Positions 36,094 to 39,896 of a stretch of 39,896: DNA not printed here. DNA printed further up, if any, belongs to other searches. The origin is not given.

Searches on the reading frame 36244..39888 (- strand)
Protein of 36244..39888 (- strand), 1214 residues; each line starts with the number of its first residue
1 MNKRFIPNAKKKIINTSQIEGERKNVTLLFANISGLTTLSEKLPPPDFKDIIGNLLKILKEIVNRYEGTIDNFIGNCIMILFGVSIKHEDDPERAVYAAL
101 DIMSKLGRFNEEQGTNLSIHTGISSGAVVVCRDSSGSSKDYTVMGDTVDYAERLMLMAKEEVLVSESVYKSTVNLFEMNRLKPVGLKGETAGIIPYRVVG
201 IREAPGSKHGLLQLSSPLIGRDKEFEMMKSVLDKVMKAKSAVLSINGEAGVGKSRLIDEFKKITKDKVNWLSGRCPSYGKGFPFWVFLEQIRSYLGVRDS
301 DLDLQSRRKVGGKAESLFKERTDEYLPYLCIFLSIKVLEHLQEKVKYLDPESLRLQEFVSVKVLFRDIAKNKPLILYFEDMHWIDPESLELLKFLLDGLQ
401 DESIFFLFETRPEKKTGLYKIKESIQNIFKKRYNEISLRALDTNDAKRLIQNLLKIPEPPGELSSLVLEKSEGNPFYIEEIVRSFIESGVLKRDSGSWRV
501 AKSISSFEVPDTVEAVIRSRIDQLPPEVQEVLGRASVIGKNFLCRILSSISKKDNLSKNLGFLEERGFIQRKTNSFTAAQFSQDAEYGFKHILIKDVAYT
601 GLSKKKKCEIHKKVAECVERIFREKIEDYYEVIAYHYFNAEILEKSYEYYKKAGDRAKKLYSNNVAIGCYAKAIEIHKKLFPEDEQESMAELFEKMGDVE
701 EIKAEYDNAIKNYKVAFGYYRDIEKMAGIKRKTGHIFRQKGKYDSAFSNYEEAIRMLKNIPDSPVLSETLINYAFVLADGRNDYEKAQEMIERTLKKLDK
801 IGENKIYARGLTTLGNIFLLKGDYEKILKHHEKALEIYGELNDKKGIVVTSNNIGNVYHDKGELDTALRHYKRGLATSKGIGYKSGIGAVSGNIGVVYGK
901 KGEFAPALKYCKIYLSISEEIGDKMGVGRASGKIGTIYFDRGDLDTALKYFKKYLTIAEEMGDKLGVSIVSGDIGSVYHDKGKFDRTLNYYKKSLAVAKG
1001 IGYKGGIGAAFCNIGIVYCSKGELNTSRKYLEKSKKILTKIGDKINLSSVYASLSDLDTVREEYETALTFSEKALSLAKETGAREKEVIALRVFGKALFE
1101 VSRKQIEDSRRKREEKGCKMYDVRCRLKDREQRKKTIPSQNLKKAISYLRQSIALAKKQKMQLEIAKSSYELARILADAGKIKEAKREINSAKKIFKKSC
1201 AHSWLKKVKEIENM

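Call 10: search_protein_families(library=pfam, proteins=[window:36244-39888:-])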
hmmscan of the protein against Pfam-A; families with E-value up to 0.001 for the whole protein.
window:36244-39888:- (1214 aa): 17 families
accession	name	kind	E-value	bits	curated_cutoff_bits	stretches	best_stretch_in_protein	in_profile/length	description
PF13424.12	TPR_12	-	1.2e-54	182.8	30.1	6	811-877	6-74/77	Tetratricopeptide repeat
PF00515.34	TPR_1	-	4.1e-24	83.8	27.8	0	852-875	5-28/34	Tetratricopeptide repeat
PF13374.12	TPR_10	-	1.4e-22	79.3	27.5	0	852-878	6-32/42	Tetratricopeptide repeat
PF13176.12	TPR_7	-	2.1e-21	74.6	27.9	0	814-844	5-35/36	Tetratricopeptide repeat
PF13191.12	AAA_16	-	1.2e-20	75.1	32.6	1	217-405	1-165/167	AAA ATPase domain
PF00211.25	Guanylate_cyc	-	3.4e-18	66.3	21.9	1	23-189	6-173/183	Adenylate and Guanylate cyclase catalytic domain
PF07719.23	TPR_2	-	1.6e-17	62.5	27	0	934-958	7-31/34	Tetratricopeptide repeat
PF13181.12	TPR_8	-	5.6e-15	54.6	25.7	0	932-959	5-32/34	Tetratricopeptide repeat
PF17874.7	TPR_MalT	-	1.1e-14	55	45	1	897-1083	10-196/336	MalT-like TPR region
PF13414.12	TPR_11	-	9.6e-13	48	26.8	0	855-876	1-22/42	TPR repeat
PF13428.12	TPR_14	-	2.9e-11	43.3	23.5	0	936-956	9-29/44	Tetratricopeptide repeat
PF13432.12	TPR_16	-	9.4e-07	29.6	32.7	0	929-958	32-61/65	Tetratricopeptide repeat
PF14559.12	TPR_19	-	1.7e-06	28.7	25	0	1141-1196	6-55/68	Tetratricopeptide repeat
PF24885.1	TPR_NPHP3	-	9.2e-06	25.7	100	0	698-846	70-221/239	Nephrocystin-3 TPR domain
PF22860.2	DUF7017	-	0.00023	21.6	27.5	0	662-713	49-101/141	Domain of unknown function (DUF7017)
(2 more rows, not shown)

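Call 71: search_protein_families(library=ncbifam, proteins=[window:36244-39888:-], max_evalue=0.01)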
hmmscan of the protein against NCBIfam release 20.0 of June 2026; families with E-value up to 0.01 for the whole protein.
window:36244-39888:- (1214 aa): 9 families
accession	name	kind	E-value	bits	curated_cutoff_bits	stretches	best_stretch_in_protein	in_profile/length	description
TIGR03903.1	TOMM_kin_cyc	equivalog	3.8e-61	207.2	705.75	1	19-675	281-918/1267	TOMM system kinase/cyclase fusion protein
NF053520.1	HK_Porph_FimS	equivalog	2.6e-38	131.7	600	2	731-923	48-239/618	sensor histidine kinase FimS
NF041717.1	HaaA_phane_TPR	equivalog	2e-34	118.9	1125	2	684-963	586-867/882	cyclophane-containing RiPP biosynthesis TPR protein HaaT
NF053617.1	SARPRegAfsRStmc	equivalog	4.2e-20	71.3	1430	3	902-1104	750-952/986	SARP-family global regulator AfsR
NF002725.1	PRK02603.1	equivalog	1.3e-15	57.9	143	3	821-905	48-123/173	photosystem I assembly protein Ycf3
NF033762.1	social_mot_Tgl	equivalog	1.9e-13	50.4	225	3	826-957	84-199/252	social motility TPR repeat lipoprotein Tgl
NF053779.1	BT3442_fam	equivalog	5.6e-10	38.6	940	2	792-961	86-256/563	BT3442 family protein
NF040586.1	FxSxx_TPR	equivalog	6.3e-08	31.6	300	2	697-876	399-584/830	FxSxx-COOH system tetratricopeptide repeat protein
NF053720.1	NsdA_fam_reg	subfamily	3e-07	30.3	75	0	931-999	204-272/432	NsdA family TPR-like regulatory protein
